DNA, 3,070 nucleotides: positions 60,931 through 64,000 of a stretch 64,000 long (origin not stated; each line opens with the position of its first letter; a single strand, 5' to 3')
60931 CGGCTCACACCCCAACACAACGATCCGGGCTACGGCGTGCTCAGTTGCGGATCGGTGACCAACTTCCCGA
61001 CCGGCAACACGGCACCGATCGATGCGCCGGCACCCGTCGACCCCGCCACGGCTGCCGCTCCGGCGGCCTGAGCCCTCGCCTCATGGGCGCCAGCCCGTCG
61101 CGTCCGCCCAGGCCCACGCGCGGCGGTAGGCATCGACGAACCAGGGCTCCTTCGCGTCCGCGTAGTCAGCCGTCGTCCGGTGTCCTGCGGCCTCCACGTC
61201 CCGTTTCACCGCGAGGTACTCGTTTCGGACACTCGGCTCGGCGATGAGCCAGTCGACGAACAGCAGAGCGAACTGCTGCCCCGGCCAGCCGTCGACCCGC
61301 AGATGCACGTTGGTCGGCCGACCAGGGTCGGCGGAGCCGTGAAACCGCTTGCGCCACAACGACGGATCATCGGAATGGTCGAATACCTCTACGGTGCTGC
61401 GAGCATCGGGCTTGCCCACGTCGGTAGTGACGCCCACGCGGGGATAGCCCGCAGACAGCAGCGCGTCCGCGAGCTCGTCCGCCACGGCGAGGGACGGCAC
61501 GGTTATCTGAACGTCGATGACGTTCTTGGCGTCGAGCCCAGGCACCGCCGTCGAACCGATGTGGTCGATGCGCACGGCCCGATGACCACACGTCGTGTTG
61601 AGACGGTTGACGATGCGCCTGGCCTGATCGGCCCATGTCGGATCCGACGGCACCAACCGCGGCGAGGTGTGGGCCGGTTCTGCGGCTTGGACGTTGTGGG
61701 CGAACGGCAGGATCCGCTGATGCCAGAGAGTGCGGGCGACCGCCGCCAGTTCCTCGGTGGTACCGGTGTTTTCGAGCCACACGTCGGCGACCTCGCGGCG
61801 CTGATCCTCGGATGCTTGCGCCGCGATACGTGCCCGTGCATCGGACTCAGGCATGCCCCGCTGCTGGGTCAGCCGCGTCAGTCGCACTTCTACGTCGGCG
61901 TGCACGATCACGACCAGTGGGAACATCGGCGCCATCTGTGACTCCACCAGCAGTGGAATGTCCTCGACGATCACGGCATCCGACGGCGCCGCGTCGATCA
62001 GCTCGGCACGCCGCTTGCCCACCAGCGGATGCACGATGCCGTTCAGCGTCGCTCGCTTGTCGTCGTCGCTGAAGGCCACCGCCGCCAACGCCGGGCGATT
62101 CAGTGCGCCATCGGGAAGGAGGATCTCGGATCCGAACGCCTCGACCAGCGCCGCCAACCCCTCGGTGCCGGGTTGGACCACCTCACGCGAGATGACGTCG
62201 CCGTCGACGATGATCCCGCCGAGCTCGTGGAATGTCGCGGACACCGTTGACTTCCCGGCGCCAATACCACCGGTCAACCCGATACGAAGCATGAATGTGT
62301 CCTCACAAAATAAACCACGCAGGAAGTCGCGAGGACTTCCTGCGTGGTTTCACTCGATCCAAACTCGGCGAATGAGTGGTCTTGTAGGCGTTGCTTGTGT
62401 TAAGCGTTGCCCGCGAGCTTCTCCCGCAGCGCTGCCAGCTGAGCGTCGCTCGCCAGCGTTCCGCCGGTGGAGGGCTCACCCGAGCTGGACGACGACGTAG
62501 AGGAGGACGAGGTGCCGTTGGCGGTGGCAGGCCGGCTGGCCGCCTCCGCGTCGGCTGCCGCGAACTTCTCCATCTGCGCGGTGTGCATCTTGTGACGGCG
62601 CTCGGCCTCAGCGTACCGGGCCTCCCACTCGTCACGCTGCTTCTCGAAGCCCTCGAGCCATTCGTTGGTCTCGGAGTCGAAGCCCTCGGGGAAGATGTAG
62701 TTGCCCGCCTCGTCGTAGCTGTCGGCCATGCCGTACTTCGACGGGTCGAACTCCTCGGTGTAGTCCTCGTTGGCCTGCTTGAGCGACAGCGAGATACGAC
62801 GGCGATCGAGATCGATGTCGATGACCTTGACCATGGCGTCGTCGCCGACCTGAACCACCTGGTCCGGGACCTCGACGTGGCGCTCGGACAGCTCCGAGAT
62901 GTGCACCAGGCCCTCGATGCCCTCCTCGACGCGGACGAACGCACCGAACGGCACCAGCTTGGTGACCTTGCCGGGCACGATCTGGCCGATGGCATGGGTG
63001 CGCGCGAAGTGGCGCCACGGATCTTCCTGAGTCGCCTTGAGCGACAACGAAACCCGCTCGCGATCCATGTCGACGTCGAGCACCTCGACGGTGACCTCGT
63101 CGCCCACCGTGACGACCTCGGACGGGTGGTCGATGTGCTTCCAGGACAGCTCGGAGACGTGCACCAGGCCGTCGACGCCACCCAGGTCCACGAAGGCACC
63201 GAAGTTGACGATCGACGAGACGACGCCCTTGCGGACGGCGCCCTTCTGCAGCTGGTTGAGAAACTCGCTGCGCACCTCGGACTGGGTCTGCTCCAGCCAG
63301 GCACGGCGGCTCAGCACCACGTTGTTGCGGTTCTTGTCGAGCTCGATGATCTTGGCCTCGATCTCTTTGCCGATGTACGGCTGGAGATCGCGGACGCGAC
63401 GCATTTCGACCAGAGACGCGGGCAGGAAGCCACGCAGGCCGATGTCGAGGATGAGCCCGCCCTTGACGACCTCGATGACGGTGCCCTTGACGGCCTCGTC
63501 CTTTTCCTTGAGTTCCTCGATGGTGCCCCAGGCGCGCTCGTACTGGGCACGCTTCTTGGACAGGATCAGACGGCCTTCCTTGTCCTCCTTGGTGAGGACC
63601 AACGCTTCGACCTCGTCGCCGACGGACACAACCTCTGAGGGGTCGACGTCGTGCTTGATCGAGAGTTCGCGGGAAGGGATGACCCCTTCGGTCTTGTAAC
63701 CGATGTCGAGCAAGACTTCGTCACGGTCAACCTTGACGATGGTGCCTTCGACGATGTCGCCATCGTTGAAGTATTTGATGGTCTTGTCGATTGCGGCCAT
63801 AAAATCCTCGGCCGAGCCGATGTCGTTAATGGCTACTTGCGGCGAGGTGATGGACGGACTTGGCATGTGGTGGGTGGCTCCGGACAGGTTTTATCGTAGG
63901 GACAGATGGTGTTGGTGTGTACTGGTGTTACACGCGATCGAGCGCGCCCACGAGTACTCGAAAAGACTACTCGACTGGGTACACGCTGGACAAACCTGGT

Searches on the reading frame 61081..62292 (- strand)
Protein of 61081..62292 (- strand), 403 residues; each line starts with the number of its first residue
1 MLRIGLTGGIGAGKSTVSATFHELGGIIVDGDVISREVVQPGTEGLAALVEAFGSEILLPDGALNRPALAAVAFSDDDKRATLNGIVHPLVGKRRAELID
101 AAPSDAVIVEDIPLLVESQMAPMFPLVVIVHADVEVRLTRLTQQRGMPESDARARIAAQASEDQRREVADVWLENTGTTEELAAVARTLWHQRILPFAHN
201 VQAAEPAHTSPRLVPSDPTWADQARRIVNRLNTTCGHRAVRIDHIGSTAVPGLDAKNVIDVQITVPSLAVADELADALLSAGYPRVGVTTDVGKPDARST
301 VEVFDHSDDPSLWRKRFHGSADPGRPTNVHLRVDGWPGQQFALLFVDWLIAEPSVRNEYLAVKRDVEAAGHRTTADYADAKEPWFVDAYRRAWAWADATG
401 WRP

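Call 92: search_protein_families(library=pfam, proteins=[window:61081-62292:-], max_evalue=0.00001)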
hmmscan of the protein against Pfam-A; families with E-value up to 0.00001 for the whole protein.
window:61081-62292:- (403 aa): 2 families
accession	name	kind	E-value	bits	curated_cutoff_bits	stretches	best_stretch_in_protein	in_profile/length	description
PF01121.26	CoaE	-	1.5e-58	197.9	27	1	4-180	3-179/180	Dephospho-CoA kinase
PF04229.20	GrpB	-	2.6e-39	135.4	25.5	1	212-390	3-158/159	GrpB protein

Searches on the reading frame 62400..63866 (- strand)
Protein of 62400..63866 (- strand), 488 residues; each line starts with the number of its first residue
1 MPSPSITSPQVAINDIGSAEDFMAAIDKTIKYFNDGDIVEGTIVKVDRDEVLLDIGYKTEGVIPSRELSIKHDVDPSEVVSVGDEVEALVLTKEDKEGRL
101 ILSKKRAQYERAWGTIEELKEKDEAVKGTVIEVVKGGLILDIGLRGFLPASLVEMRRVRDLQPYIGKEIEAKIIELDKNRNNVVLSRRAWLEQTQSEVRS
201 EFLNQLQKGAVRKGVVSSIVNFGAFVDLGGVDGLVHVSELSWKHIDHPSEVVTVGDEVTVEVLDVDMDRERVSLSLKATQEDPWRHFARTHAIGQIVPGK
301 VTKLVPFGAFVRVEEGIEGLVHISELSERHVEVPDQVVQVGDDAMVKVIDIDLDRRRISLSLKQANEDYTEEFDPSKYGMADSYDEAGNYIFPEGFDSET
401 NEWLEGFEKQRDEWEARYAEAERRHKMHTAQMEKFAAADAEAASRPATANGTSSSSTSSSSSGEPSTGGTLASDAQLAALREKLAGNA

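Call 92: search_protein_families(library=pfam, proteins=[window:62400-63866:-], max_evalue=0.00001)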
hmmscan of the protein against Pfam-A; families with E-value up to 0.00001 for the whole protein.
window:62400-63866:- (488 aa): 3 families
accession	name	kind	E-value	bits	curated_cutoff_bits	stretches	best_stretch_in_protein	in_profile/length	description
PF00575.29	S1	-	4.5e-87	286.9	22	4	206-277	2-74/74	S1 RNA binding domain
PF23459.1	S1_RRP5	-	3.5e-19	69.5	27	1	206-276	1-72/72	RRP5 S1 domain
PF21710.3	Spt6_S1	-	5.9e-11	43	27.5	0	292-364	15-88/91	Spt6, S1/OB domain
